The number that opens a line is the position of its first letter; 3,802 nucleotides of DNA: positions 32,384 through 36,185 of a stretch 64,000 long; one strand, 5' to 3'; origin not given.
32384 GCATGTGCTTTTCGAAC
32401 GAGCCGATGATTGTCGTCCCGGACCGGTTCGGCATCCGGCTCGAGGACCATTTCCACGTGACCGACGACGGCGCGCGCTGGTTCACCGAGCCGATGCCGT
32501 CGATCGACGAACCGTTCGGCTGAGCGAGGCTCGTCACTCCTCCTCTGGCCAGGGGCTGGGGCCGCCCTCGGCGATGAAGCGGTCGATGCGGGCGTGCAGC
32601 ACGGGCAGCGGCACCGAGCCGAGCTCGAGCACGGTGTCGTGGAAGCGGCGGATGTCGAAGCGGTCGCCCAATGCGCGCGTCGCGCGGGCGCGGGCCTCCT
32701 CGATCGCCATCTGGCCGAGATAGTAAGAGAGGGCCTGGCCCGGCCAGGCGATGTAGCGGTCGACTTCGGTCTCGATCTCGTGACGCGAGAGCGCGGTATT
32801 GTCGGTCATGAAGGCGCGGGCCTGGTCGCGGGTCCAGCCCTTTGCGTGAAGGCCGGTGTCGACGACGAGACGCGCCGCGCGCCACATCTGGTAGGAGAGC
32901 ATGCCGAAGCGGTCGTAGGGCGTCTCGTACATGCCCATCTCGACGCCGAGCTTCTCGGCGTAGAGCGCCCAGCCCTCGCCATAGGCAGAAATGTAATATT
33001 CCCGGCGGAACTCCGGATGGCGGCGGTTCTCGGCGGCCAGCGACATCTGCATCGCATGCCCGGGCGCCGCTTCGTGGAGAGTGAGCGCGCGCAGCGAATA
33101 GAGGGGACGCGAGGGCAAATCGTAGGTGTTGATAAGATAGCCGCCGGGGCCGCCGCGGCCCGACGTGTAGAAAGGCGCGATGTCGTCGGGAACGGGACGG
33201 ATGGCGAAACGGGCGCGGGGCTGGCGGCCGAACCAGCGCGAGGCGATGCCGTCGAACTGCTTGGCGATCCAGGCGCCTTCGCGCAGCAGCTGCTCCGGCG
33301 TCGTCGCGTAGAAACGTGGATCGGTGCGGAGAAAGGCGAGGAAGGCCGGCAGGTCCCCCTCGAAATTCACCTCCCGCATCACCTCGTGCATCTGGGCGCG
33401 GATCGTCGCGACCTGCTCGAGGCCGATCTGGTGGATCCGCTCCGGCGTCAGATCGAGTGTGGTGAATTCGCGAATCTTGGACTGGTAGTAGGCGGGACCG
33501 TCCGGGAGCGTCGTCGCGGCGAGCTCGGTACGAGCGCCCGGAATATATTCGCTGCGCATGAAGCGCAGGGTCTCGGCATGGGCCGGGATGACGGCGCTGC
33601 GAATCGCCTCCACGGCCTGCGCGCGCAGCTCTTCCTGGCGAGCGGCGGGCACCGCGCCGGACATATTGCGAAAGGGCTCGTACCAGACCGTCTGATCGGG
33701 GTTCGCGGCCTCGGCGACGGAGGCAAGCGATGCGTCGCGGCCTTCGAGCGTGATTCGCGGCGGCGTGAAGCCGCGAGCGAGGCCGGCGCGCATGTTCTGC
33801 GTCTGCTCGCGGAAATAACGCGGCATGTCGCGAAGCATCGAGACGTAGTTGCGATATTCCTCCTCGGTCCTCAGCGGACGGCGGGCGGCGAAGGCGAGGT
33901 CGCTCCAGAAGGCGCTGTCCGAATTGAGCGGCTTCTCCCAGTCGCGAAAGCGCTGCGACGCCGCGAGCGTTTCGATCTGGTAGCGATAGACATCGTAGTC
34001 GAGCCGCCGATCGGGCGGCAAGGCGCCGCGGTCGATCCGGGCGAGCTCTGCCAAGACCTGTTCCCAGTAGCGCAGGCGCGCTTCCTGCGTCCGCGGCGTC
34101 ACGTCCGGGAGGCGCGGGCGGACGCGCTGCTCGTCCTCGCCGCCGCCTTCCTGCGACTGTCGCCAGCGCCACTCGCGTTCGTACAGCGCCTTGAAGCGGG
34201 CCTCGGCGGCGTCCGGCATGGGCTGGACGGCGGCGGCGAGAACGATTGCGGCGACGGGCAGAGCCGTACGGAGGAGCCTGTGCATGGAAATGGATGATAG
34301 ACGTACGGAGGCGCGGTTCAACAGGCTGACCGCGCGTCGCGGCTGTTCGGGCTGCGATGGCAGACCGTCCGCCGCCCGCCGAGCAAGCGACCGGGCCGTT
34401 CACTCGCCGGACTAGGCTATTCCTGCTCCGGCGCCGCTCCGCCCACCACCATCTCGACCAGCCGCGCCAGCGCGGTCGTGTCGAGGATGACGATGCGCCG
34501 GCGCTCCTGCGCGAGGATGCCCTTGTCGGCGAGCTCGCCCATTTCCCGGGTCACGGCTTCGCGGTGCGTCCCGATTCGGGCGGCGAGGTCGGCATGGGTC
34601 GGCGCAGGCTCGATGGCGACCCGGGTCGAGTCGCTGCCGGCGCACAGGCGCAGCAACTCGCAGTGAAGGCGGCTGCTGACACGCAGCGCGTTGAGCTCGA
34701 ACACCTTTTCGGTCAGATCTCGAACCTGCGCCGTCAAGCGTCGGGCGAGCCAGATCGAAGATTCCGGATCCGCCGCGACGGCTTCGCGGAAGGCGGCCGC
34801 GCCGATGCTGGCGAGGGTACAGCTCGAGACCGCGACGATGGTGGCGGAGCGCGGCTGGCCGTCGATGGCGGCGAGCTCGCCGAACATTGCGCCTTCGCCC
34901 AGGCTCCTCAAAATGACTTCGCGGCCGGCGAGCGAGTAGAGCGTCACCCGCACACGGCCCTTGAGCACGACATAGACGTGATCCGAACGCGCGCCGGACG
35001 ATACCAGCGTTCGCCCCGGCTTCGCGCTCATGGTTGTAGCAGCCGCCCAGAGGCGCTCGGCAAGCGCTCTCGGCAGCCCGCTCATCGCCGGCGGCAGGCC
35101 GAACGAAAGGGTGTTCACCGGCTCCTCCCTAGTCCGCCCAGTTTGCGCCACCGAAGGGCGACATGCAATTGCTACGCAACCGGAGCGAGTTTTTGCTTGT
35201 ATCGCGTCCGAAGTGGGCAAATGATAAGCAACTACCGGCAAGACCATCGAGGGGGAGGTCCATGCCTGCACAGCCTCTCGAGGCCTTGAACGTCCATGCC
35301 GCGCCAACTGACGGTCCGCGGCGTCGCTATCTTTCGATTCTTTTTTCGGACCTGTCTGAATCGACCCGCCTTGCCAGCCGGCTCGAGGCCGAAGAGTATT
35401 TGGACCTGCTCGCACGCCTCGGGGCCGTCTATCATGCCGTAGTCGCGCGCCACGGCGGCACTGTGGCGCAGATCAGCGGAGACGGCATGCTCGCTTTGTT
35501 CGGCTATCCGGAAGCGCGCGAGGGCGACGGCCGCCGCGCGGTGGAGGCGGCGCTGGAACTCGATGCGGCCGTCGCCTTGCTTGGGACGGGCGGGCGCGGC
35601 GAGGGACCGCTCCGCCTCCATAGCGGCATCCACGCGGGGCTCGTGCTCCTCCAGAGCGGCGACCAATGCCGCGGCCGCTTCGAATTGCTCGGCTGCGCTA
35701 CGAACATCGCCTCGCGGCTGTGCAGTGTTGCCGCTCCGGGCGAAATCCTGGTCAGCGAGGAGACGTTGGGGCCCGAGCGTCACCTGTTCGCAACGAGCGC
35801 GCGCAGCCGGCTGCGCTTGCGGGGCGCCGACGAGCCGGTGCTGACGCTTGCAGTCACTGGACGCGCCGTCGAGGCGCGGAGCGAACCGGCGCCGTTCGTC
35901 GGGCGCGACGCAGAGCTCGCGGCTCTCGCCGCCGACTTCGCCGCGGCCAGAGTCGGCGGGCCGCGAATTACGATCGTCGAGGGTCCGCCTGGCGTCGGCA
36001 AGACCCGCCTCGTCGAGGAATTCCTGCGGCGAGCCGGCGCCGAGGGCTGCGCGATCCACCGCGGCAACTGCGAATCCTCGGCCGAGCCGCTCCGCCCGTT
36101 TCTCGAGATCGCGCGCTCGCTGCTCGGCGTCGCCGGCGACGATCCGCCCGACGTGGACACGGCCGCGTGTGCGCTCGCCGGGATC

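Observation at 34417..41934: Crp / cyclase-ATPase-TPR / Dyp-P450 locus: candidate cyclic-nucleotide-controlled oxidative system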

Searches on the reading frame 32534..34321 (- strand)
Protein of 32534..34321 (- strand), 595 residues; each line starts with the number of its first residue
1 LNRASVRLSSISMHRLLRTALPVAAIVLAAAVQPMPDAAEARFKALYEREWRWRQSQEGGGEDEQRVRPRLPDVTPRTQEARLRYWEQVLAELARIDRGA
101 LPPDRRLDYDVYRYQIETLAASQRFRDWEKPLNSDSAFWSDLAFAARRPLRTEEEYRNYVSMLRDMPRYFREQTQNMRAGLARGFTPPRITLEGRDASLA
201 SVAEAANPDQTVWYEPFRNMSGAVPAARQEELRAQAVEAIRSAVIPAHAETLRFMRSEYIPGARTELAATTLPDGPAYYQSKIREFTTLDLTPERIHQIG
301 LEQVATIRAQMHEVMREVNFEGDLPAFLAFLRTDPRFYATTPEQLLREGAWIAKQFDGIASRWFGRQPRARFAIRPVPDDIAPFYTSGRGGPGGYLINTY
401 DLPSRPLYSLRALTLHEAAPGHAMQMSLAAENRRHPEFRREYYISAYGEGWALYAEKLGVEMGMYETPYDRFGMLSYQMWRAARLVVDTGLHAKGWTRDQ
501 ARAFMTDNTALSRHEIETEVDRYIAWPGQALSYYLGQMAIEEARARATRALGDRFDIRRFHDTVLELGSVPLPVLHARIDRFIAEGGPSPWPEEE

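Call 9: search_protein_families(library=pfam, proteins=[window:32534-34321:-], max_evalue=0.001)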
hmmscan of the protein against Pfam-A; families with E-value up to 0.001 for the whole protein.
window:32534-34321:- (595 aa): 1 family
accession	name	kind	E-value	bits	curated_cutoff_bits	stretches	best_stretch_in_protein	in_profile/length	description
PF05960.17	DUF885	-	1.3e-157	527.1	32.4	1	68-578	13-531/532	Bacterial protein of unknown function (DUF885)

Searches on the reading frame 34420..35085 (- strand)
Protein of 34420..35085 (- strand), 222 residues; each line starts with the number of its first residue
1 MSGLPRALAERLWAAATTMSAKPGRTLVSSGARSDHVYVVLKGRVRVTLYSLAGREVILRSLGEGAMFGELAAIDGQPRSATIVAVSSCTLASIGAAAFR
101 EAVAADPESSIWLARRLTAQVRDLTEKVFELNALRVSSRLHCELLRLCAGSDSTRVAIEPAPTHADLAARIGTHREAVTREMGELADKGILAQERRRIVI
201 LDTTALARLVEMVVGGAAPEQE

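Call 59: search_solved_structures(query=window:34420-35085:-, max_evalue=1e-8, show_alignments=3)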
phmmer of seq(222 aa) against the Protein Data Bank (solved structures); distinct sequences matched with E-value up to 1e-8: 75 (the best 60 are shown).
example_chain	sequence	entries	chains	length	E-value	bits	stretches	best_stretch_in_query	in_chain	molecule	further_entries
9ya0_MA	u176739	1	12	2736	5.7e-21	78.4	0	20-103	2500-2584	PCR12, TGME49_219070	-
7pza_A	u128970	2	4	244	1.5e-20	77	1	22-192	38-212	Putative cAMP-binding protein-catabolite gene activator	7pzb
1hw5_A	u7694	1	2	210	1.7e-18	70.3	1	25-203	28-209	CATABOLITE GENE ACTIVATOR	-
4bh9_A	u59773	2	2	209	2.4e-18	69.9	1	25-203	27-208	cAMP-activated global transcriptional regulator CRP | CAMP RECEPTOR PROTEIN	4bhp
4i0b_A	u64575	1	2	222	4.5e-18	69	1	25-203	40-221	Catabolite gene activator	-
3h3u_A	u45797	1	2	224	4.5e-18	69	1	22-209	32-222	PROBABLE TRANSCRIPTIONAL REGULATORY PROTEIN (PROBABLY CRP/FNR-FAMILY)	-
3mzh_A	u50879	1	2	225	4.6e-18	69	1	22-209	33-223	PROBABLE TRANSCRIPTIONAL REGULATORY PROTEIN (PROBABLY CRP/FNR-FAMILY)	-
3d0s_A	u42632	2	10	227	4.7e-18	68.9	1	22-209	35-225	TRANSCRIPTIONAL REGULATORY PROTEIN | PROBABLE TRANSCRIPTIONAL REGULATORY PROTEIN (PROBABLY CRP/ FNR-FAMILY)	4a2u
1i5z_A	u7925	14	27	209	6.1e-18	68.5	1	25-203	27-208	CATABOLITE GENE ACTIVATOR PROTEIN | CATABOLITE GENE ACTIVATOR PROTEIN (CAP) | PROTEIN (CATABOLITE GENE ACTIVATOR PROTEIN (CAP))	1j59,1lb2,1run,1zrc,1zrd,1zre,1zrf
3fwe_A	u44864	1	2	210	6.2e-18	68.5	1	25-203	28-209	Catabolite gene activator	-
1g6n_A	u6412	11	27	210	6.2e-18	68.5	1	25-203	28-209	CATABOLITE GENE ACTIVATOR PROTEIN | PROTEIN (CATABOLITE GENE ACTIVATOR PROTEIN) | Catabolite gene activator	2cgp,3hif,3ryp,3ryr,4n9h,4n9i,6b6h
3i54_A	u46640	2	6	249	6.5e-18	68.5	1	22-209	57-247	Transcriptional regulator, Crp/Fnr family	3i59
4hzf_A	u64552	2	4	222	7.5e-18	68.3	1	25-203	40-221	Catabolite gene activator | cAMP-activated global transcriptional regulator CRP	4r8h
1i6x_A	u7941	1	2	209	8.3e-18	68.1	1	25-203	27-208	CATABOLITE GENE ACTIVATOR PROTEIN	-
4cyd_A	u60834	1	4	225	8.4e-18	68.1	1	18-209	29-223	PROBABLE TRANSCRIPTION REGULATOR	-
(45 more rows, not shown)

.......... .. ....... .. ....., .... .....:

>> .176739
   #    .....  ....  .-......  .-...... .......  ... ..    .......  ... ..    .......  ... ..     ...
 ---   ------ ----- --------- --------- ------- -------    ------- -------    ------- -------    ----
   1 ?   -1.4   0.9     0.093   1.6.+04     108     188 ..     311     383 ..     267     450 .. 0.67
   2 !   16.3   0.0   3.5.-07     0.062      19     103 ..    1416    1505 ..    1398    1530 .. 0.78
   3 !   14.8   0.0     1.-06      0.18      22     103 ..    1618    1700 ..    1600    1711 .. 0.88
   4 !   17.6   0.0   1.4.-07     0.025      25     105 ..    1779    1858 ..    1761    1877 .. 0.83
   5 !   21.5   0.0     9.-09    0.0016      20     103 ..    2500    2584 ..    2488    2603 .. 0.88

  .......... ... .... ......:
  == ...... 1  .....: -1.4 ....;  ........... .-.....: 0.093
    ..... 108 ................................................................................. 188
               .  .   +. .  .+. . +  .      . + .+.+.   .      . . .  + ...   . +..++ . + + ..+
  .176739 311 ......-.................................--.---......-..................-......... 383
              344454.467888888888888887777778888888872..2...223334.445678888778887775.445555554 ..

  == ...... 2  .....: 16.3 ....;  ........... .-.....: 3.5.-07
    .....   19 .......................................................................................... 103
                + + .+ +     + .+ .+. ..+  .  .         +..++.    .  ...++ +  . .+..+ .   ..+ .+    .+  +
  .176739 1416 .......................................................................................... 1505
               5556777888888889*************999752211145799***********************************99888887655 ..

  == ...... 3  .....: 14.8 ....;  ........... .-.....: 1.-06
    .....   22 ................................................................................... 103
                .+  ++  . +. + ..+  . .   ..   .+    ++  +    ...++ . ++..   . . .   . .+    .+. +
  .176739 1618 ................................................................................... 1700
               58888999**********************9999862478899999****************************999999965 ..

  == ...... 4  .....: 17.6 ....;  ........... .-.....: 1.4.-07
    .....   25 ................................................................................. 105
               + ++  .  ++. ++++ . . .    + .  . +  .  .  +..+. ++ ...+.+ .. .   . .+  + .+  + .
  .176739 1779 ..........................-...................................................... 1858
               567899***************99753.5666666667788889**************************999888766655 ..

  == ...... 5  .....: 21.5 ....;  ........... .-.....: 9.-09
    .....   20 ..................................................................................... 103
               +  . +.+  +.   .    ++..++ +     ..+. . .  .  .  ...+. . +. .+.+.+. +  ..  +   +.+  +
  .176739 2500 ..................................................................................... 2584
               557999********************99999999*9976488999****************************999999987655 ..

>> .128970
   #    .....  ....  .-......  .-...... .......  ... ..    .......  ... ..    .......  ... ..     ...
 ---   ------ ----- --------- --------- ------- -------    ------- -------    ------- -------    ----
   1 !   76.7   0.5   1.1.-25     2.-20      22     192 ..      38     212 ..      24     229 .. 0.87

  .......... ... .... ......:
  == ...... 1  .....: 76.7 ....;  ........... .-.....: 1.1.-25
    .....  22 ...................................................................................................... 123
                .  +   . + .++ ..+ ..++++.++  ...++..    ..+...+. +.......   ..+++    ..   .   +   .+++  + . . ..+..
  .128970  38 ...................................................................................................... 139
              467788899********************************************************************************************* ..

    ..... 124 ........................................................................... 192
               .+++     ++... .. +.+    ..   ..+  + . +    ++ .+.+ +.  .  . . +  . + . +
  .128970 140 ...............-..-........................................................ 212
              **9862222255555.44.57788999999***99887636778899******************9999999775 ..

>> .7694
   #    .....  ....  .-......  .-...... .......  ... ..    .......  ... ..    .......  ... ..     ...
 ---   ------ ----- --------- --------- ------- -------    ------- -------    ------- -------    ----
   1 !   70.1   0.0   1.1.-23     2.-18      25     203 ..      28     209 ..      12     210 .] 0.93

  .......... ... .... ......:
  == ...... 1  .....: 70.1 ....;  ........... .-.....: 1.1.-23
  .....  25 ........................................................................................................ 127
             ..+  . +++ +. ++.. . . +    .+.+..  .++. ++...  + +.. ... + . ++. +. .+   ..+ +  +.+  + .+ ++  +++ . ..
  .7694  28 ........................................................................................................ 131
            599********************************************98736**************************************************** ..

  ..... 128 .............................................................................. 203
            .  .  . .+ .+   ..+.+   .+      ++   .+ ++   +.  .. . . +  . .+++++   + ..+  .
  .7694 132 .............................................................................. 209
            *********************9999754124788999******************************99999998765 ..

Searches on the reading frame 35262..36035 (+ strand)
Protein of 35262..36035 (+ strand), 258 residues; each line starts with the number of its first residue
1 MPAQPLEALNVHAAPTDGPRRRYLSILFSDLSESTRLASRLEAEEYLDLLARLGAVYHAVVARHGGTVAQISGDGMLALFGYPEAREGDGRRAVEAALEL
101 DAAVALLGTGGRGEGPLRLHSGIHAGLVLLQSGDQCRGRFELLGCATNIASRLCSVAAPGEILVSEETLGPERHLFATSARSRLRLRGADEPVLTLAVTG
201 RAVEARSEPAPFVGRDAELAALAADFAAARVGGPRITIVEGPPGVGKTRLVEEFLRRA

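Call 41: search_solved_structures(query=window:35262-36035:+, max_evalue=0.001, show_alignments=4)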
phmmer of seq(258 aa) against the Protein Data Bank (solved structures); distinct sequences matched with E-value up to 0.001: 39.
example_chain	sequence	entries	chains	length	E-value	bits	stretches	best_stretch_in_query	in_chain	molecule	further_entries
1wc0_A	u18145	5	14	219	1.1e-19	74.3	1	19-199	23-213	ADENYLATE CYCLASE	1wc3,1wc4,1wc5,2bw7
1wc1_A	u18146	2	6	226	1.3e-19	74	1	19-199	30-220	ADENYLATE CYCLASE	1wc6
2w01_A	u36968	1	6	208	2.7e-19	72.9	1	18-200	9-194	ADENYLATE CYCLASE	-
6fht_A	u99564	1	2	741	6.2e-18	68.5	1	18-200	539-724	Bacteriophytochrome,Adenylate cyclase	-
3r5g_A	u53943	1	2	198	1.5e-16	64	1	20-197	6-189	CyaB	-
4p2f_A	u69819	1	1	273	4.3e-12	49.4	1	23-205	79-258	Adenylate cyclase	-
8buz_A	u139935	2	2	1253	6.3e-12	48.8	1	22-169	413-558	Adenylate cyclase type 8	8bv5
5oyh_A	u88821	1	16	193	8e-12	48.5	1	22-204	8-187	Nucleotide cyclase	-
1yk9_A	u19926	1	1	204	1.1e-11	48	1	24-205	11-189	Adenylate cyclase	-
5o5k_A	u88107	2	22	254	1.6e-11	47.4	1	21-190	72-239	Adenylate cyclase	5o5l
4p2m_A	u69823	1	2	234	3.4e-11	46.4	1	23-205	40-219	Adenylate cyclase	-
4p2x_A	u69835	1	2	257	4.6e-11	46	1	23-205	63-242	Adenylate cyclase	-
1ybt_A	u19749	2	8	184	4.7e-11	45.9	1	20-184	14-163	hydrolase, alpha/beta hydrolase fold family | lipJ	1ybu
7yzi_A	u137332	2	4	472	6.7e-11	45.4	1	24-223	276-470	Adenylate cyclase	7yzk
7yz9_A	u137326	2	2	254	9.2e-11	45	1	23-202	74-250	Adenylate cyclase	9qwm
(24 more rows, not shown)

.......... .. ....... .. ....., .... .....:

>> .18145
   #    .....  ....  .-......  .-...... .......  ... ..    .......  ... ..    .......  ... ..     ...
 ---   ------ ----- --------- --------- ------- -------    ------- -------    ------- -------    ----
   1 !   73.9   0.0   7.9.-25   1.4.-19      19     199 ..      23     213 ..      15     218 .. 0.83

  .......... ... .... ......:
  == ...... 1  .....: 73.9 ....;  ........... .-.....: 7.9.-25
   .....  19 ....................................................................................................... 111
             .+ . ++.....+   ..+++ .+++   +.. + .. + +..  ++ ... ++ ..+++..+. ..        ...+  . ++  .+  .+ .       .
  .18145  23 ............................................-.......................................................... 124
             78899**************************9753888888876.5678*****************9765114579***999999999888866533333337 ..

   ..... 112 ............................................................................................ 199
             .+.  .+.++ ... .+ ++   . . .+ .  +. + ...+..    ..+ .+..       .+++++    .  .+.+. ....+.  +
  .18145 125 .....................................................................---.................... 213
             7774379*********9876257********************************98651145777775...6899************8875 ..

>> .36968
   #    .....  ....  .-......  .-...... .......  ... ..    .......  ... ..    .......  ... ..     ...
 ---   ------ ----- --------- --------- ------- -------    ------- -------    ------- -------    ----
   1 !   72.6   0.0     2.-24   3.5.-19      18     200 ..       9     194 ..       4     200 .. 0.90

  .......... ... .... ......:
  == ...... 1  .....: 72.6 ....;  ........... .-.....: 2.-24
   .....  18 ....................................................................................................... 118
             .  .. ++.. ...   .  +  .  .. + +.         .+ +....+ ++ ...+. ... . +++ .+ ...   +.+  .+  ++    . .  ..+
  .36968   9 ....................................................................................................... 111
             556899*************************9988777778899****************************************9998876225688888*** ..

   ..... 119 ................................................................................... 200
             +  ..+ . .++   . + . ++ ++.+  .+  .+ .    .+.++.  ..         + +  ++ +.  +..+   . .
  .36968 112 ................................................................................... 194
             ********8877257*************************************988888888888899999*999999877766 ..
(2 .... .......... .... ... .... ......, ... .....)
